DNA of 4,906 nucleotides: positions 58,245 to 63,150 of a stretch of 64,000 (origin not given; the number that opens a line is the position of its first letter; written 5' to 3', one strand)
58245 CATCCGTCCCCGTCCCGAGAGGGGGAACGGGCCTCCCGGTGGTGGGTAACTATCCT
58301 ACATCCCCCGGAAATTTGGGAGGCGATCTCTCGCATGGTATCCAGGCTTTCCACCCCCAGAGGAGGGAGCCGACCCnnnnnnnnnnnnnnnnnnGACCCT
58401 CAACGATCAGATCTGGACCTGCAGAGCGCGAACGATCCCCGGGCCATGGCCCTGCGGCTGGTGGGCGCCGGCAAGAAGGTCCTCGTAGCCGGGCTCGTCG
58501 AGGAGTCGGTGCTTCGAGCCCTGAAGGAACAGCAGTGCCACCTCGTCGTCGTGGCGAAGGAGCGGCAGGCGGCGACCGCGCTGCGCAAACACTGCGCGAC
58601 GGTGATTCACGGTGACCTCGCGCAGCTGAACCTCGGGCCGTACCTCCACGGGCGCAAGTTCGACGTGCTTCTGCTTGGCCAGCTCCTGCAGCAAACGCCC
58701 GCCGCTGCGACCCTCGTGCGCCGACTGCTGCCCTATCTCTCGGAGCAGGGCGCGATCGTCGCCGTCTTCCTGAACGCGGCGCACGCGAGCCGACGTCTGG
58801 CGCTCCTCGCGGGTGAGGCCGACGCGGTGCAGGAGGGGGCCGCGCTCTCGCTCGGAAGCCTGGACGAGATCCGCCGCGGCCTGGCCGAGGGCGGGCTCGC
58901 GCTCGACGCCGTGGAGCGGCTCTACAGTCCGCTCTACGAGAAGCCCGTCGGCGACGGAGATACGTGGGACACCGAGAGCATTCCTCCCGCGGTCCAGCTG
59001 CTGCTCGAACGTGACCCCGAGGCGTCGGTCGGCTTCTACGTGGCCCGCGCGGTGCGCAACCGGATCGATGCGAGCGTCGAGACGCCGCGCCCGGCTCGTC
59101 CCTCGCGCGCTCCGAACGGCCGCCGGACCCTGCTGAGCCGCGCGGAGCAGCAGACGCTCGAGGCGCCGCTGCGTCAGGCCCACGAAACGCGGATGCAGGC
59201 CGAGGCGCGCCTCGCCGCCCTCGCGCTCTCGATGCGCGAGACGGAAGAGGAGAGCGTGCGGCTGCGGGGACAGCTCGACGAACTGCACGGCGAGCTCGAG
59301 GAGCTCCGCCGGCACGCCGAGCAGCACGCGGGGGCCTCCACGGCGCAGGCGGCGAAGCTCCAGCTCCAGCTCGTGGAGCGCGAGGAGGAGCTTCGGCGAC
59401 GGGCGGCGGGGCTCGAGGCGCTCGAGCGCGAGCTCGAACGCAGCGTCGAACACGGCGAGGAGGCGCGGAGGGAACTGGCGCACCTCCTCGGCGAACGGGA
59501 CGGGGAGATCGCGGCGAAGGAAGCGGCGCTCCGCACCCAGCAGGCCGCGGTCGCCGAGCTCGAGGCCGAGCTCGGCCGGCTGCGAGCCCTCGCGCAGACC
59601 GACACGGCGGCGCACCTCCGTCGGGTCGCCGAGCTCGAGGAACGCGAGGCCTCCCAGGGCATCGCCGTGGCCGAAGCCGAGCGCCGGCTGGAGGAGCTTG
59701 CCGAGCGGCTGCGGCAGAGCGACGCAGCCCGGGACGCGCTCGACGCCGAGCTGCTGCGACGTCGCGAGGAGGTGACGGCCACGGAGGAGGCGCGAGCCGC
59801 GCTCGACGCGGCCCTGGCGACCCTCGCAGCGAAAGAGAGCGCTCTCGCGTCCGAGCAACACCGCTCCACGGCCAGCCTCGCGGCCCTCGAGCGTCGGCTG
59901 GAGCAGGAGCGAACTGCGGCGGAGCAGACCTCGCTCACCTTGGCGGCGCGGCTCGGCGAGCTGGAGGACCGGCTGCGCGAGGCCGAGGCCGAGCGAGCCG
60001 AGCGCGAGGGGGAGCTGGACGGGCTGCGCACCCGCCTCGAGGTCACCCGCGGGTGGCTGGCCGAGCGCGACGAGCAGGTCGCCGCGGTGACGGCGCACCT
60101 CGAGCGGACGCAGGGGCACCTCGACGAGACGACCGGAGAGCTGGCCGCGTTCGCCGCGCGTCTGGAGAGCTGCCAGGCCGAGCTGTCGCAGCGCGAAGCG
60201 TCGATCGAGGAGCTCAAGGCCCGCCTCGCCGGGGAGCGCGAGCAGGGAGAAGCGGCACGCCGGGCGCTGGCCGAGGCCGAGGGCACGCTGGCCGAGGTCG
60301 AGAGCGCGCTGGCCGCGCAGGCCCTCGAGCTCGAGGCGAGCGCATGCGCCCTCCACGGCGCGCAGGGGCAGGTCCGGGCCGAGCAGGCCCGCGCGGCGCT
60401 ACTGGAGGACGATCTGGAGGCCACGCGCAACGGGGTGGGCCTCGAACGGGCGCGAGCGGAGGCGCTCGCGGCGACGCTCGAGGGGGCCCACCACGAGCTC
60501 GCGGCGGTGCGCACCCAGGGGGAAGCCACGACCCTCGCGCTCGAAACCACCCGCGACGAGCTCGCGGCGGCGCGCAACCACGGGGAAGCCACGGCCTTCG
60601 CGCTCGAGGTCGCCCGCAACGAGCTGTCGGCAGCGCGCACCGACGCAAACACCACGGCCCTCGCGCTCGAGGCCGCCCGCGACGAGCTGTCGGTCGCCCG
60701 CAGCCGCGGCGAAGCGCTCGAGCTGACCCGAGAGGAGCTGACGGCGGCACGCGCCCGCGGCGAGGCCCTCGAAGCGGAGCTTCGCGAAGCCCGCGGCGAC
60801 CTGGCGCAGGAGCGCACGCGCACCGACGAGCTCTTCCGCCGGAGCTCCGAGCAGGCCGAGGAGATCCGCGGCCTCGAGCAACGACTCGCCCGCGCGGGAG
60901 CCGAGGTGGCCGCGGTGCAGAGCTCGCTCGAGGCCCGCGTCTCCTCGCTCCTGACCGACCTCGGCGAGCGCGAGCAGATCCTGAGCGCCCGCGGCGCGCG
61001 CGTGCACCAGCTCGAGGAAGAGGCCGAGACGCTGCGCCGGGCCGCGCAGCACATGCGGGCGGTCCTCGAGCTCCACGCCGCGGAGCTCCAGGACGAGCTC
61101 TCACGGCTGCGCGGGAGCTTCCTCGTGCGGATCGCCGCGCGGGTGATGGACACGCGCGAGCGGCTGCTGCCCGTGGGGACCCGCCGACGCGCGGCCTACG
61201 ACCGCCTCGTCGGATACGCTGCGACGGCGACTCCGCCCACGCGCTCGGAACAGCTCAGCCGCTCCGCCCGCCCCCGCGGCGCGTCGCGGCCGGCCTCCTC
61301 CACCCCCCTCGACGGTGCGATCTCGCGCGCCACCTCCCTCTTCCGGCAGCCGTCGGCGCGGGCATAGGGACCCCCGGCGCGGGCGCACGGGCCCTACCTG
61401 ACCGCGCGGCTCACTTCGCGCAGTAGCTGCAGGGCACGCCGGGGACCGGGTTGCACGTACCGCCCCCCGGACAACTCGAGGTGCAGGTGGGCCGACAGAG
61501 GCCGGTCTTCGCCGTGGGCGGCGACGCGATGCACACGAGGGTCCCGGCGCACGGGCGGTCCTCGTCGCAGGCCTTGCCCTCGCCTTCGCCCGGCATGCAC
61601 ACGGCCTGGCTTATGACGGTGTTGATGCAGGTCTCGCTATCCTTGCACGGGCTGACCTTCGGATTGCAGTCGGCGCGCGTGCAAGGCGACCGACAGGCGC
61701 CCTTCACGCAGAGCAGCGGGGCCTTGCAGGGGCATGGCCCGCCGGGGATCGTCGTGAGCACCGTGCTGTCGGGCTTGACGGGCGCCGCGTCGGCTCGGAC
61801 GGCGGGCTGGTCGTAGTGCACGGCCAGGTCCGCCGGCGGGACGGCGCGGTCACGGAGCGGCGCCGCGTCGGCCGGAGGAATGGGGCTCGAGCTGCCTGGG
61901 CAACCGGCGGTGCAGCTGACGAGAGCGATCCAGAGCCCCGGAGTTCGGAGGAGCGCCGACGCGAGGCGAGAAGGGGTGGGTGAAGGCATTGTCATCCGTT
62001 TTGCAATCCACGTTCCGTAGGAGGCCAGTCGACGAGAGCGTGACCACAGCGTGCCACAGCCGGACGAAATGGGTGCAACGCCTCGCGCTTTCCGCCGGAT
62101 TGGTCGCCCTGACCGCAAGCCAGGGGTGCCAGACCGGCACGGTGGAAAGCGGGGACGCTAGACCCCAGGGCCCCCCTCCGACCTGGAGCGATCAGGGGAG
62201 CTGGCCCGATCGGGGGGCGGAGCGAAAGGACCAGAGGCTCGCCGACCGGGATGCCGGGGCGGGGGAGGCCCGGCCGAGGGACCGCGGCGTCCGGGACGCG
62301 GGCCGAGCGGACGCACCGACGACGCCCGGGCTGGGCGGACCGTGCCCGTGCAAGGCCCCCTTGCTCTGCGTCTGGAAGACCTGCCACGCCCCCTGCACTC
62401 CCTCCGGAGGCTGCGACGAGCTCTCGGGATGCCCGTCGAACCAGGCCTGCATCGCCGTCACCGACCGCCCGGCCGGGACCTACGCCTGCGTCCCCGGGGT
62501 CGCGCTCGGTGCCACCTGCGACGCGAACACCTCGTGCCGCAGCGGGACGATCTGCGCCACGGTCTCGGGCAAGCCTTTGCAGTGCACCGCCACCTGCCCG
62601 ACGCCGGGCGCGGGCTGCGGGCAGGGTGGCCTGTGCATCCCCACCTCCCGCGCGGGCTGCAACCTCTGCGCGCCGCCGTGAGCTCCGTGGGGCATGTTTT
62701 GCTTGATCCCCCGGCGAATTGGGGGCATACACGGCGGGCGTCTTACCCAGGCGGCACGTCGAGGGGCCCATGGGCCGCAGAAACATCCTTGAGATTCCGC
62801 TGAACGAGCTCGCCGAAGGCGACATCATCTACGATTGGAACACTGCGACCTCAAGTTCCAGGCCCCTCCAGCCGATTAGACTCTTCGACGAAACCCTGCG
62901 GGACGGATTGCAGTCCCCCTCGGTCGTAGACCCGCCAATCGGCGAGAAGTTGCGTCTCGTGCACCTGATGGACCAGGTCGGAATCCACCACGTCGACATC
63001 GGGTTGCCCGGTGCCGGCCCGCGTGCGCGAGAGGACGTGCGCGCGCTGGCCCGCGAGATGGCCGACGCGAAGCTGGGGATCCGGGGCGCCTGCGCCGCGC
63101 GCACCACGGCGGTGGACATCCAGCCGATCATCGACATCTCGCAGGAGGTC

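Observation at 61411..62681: Divergent pair of paralogous Cys-rich lipoproteins with near-overlapping starts and an inverted nucleotide repeat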

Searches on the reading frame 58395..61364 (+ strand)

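Call 45: search_protein_families(library=pfam, proteins=[window:58395-61364:+], max_evalue=0.001)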
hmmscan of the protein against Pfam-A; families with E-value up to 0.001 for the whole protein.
window:58395-61364:+ (990 aa): 4 families
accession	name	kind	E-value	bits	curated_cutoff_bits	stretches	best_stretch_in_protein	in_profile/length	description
PF06818.20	Fez1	-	8.9e-06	26.8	34.4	0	523-685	15-149/199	Fez1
PF05791.16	Bacillus_HBL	-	0.00016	21.9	29.1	0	823-885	113-175/177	Bacillus haemolytic enterotoxin (HBL)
PF07021.18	MetW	-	0.00016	21.8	21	1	18-139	6-123/193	Methionine biosynthesis protein MetW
PF06160.17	EzrA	-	0.00035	19.4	39.6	1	519-643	307-434/557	Septation ring formation regulator, EzrA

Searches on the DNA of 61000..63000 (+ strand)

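Call 46: search_dna_similar(query=window:61300-62800:+, collection=plasmids, mode=distant)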
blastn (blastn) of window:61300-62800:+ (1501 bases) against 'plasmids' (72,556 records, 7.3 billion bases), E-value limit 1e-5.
No match.
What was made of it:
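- Tried and rejected: A plasmid-collection blastn found nothing (call 46).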

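Call 71: search_rna_families(source=window, start=61000, end=63000, threshold=evalue, max_evalue=1)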
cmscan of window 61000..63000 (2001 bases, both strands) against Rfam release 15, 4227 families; matches with E-value up to 1: 0.
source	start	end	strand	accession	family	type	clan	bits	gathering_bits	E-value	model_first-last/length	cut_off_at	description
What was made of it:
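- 61990..62039 (.): Divergent intergenic region, 50 nt on the best start estimates, 57% GC. It holds an AGGAGG at 62018-62023 and must carry or overlap both promoters. No Rfam match (call 71).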

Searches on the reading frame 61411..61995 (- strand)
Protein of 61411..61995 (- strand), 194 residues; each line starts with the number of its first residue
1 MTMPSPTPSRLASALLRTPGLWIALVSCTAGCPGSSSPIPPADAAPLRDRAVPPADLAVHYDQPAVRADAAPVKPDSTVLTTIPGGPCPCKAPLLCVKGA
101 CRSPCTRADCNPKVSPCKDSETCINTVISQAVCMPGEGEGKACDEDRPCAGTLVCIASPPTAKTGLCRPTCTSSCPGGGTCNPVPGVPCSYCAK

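Call 5: search_protein_families(library=pfam, proteins=[window:61411-61995:-], max_evalue=1)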
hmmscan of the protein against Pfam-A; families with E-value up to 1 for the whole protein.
window:61411-61995:- (194 aa): 0 families

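Call 8: find_homologous_proteins(query=window:61411-61995:-, max_evalue=0.001)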
Query window:61411-61995:- (194 aa): 1 proteins with E <= 0.001 among 393 candidates.
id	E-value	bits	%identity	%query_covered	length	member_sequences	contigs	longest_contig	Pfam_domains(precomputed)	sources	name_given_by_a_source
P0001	5.0e-120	417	100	99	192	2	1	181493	-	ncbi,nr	ncbi:MAG: hypothetical protein IT371_10475 [Deltaproteobacteria bacterium]|nr:hypothetical protein [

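Call 10: search_protein_families(library=ncbifam, proteins=[window:61411-61995:-], max_evalue=10)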
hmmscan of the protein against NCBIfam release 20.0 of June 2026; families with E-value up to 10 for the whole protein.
window:61411-61995:- (194 aa): 0 families

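Call 15: find_encoding_contigs(protein=P0001, flank=10000, max_places=6)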
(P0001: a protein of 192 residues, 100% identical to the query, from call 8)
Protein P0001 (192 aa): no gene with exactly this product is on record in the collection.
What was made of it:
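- Tried and rejected: The lookup of P0001's own contig was not on record (call 15).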

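Call 47: predict_structure(alignment_id=A5)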
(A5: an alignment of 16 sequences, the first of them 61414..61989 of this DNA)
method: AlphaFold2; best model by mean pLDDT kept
length: 192 residues; sequences in the alignment: 16
mean_pLDDT: 68.6   pTM: 0.52
mean pLDDT of the five models: 68.6, 68.3, 68.1, 68.1, 68.0
residues with pLDDT >= 90: 25; 70-90: 69; 50-70: 59; < 50: 39
segments of 3 or more residues with pLDDT < 50: 44-50, 52-75
pLDDT, mean of each block of 10 residues (from residue 1): 57 53 54 53 48 45 42 49 65 87 73 83 85 93 89 82 87 83 75 81
secondary structure, 60 per line:
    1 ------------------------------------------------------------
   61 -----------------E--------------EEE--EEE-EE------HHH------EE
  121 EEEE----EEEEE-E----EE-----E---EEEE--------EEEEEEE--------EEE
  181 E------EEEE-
elements in order: E93-95 E98-100 E119-124 E129-133 E151-154 E163-169 E178-181 E188-191
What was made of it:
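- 61744..61899 (-): Gene A linker of 52 aa, rich in Pro, Ala and Asp, predicted disordered. AF2 pLDDT 42-54 over residues 11-80 (call 47).
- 61414..61743 (-): Gene A C-terminal domain with 18 Cys, 110 aa. AF2 pLDDT about 73-93, all-beta (call 47).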

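Call 49: fold_search(model_id=the predicted structure, library=pdb)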
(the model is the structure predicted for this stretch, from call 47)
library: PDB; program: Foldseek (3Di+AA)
matches with E <= 10: 30; with E <= 0.001: 0
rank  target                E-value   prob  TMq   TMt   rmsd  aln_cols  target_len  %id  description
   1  1imt_MODEL_1_A        1.6e-01  0.66  0.16  0.34   5.2        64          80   22  MAMBA INTESTINAL TOXIN 1, NMR, 39 STRUCTURES (released 1999-04-20)
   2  8ivd_D                4.9e-01  0.16  0.17  0.26   8.8        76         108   22  COMPLEX STRUCTURE OF CD93-IGFBP7 (released 2024-01-17)
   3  1eth_B                5.2e-01  0.28  0.15  0.32   7.0        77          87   18  TRIACYLGLYCEROL LIPASE/COLIPASE COMPLEX (released 1996-12-07)
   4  1lpa_A                6.3e-01  0.41  0.15  0.30   5.7        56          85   21  INTERFACIAL ACTIVATION OF THE LIPASE-PROCOLIPASE COMPLEX BY MIXED MICELLES REVEALED BY X-RAY CRYSTALLOGRAPHY (released 1994-11-01)
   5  1lpb_A                1.7e+00  0.13  0.15  0.32   7.1        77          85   18  THE 2.46 ANGSTROMS RESOLUTION STRUCTURE OF THE PANCREATIC LIPASE COLIPASE COMPLEX INHIBITED BY A C11 ALKYL PHOSPHONATE (released 1994-11-01)
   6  1wqj_B                2.5e+00  0.10  0.20  0.40   9.7        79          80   16  Structural Basis for the Regulation of Insulin-Like Growth Factors (IGFs) by IGF Binding Proteins (IGFBPs) (released 2005-03-01)
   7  3q8j                  2.8e+00  0.13  0.13  0.52   2.8        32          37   28  Crystal Structure of Asteropsin A from Marine Sponge Asteropus sp. (released 2012-04-18)
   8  8yx9_J                3.2e+00  0.03  0.10  0.21   9.1        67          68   10  CD40 in complex with Dacetuzumab Fab (released 2024-05-08)
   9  6fax_R                3.2e+00  0.02  0.12  0.18  12.1       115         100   13  Complex of Human CD40 Ectodomain with Lob 7.4 Fab (released 2018-02-07)
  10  2lzx_MODEL_1_A        3.4e+00  0.16  0.14  0.60   2.4        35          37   34  Solution NMR structure of Asteropsin B from a marine sponge Asteropus sp. (released 2013-10-23)
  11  6pe8_T                3.6e+00  0.02  0.12  0.13  11.9        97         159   13  Crystal structure of CD40/ABBV-323 FAB complex (released 2019-08-14)
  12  8yx9_A                3.8e+00  0.01  0.09  0.11  14.8       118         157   11  CD40 in complex with Dacetuzumab Fab (released 2024-05-08)
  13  1pcn                  4.0e+00  0.10  0.16  0.30   7.0        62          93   21  SOLUTION STRUCTURE OF PORCINE PANCREATIC PROCOLIPASE AS DETERMINED FROM 1H HOMONUCLEAR TWO-AND THREE-DIMENSIONAL NMR (released 1994-12-20)
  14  2dsq_A                4.0e+00  0.08  0.20  0.36   7.4        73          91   15  Structural Basis for the Inhibition of Insulin-like Growth Factors by IGF Binding Proteins (released 2006-08-22)
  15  6a3w_I                4.5e+00  0.01  0.12  0.15  15.7       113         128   14  Complex structure of 4-1BB and utomilumab (released 2018-10-10)
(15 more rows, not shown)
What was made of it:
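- On Dickkopf_N (PF04706) / colipase-fold superfamily: Foldseek E>=0.16 (call 49).
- Closest known: Dickkopf N-terminal Cys-rich domain. Same: Foldseek is topped by MIT1 and colipase (call 49).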
